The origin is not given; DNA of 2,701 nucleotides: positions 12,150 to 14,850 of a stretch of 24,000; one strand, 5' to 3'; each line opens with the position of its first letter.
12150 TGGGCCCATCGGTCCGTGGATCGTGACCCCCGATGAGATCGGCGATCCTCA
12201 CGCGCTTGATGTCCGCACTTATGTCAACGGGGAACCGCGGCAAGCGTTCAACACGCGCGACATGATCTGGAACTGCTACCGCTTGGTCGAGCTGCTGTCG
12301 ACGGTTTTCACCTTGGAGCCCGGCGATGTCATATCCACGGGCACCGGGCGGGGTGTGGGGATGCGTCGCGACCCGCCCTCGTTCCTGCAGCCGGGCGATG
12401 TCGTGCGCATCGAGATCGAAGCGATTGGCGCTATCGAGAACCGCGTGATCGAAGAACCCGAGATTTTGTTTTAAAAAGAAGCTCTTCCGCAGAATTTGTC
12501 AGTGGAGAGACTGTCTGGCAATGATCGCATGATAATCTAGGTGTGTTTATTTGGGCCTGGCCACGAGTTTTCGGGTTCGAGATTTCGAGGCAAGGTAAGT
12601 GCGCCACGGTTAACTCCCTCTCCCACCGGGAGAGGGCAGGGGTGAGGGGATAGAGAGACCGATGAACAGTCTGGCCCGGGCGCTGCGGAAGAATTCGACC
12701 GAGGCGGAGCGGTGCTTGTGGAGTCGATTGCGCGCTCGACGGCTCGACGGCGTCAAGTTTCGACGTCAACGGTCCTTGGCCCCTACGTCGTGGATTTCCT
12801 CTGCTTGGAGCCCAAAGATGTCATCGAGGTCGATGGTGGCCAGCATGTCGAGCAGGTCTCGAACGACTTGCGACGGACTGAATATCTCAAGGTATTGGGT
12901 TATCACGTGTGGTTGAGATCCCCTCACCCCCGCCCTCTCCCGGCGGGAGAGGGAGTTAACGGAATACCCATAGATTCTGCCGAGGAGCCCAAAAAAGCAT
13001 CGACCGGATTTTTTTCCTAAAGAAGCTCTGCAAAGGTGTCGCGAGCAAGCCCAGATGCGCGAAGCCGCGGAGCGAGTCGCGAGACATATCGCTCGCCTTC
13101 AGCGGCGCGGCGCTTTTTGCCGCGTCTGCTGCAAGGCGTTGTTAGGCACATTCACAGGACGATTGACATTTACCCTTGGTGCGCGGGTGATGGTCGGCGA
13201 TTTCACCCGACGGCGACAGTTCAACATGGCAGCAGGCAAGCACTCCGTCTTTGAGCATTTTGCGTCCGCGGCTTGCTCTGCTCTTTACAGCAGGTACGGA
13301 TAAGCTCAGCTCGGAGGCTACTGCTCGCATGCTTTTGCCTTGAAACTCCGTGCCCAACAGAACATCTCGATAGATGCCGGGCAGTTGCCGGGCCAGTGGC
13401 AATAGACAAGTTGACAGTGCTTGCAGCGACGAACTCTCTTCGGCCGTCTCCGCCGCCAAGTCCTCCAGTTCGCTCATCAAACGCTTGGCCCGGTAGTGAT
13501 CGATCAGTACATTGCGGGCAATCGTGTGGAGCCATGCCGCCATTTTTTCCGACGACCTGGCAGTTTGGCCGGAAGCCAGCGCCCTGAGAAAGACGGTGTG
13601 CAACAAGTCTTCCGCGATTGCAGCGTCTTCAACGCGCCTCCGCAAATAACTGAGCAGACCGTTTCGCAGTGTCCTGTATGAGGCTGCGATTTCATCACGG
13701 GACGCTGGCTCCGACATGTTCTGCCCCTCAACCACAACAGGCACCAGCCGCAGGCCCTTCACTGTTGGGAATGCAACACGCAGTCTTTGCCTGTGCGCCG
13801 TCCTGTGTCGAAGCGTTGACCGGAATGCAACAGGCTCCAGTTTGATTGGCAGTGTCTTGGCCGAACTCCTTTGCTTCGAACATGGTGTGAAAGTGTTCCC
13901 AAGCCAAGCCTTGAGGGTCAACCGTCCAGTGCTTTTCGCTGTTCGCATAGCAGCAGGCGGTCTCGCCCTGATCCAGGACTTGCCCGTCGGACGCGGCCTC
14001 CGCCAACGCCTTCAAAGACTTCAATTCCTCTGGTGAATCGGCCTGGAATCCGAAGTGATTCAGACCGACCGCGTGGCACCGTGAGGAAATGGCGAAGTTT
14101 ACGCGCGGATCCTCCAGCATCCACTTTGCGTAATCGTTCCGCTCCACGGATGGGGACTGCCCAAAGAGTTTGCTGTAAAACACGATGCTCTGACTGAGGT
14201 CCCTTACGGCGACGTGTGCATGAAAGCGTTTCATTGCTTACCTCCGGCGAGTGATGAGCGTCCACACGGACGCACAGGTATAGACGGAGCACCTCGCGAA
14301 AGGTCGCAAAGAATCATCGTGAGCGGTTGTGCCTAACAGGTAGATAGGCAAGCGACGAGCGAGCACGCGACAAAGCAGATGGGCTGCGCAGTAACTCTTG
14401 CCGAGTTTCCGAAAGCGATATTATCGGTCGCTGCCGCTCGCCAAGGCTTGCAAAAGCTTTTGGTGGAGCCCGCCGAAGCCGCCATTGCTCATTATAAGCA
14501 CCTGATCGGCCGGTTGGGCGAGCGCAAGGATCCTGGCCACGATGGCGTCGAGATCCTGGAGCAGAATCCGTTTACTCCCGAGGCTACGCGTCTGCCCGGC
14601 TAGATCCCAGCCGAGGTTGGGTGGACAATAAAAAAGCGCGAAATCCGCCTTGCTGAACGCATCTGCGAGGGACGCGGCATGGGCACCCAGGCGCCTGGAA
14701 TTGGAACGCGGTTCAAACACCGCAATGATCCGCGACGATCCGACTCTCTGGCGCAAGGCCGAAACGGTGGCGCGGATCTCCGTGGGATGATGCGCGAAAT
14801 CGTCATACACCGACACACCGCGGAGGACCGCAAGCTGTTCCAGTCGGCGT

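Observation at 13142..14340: ArsI/CadI-like thiol-rich enzyme co-transcribed with a CorE/SigZ-like ECF sigma factor carrying its own Cys/His-rich tail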

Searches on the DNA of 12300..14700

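Call 63: search_rna_families(source=window, start=12300, end=14700, threshold=evalue, max_evalue=1)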
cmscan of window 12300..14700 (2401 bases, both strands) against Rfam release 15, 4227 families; matches with E-value up to 1: 0.
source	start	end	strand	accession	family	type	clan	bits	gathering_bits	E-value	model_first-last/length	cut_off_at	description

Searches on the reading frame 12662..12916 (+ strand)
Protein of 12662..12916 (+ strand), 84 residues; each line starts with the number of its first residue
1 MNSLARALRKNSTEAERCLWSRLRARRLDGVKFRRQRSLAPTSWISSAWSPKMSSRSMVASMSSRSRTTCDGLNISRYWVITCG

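Call 49: search_protein_families(library=pfam, proteins=[window:12662-12916:+], max_evalue=0.00001)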
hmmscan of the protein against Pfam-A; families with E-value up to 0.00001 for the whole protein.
window:12662-12916:+ (84 aa): 1 family
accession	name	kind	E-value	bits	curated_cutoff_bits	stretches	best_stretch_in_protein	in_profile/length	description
PF04480.18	DUF559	-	1.4e-10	41.5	20.6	1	3-39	5-41/109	Protein of unknown function (DUF559)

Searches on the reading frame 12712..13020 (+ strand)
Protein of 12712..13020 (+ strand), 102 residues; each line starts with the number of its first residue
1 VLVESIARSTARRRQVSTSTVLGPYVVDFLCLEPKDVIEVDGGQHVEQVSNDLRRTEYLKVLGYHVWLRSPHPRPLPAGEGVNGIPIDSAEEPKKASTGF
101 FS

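Call 49: search_protein_families(library=pfam, proteins=[window:12712-13020:+], max_evalue=0.00001)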
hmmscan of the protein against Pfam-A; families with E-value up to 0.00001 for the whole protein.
window:12712-13020:+ (102 aa): 1 family
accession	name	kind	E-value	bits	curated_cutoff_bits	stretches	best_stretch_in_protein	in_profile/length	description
PF04480.18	DUF559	-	5.9e-14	52.3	20.6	1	19-66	38-85/109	Protein of unknown function (DUF559)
